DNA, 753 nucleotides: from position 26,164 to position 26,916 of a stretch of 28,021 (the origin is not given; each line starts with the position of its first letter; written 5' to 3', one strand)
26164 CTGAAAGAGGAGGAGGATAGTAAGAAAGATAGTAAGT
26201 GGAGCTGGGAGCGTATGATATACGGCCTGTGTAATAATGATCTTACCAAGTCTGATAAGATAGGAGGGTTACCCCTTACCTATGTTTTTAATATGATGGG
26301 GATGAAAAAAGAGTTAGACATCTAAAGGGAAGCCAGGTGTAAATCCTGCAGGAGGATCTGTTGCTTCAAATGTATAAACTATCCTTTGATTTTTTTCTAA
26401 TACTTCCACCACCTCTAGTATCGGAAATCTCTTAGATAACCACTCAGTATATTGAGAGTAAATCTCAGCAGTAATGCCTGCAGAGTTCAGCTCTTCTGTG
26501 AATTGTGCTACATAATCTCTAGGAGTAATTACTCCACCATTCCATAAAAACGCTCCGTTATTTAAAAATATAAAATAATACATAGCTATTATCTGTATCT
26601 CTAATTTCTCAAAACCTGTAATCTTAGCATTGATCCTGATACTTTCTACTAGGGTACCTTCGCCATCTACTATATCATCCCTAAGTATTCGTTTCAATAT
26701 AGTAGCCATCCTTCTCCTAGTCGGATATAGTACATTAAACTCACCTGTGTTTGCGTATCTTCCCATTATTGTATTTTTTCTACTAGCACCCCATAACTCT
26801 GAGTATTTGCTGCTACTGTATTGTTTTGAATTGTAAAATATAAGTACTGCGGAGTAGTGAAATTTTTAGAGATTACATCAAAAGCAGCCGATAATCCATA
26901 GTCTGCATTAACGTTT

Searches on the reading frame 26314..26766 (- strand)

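Call 69: search_protein_families(library=pfam, proteins=[window:26314-26766:-], max_evalue=0.01)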
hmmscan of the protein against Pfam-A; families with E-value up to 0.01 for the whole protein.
window:26314-26766:- (150 aa): 1 family
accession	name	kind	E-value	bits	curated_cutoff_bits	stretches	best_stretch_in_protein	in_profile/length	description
PF12010.13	DUF3502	-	0.00036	21.3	24.4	1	74-110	30-68/69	Domain of unknown function (DUF3502)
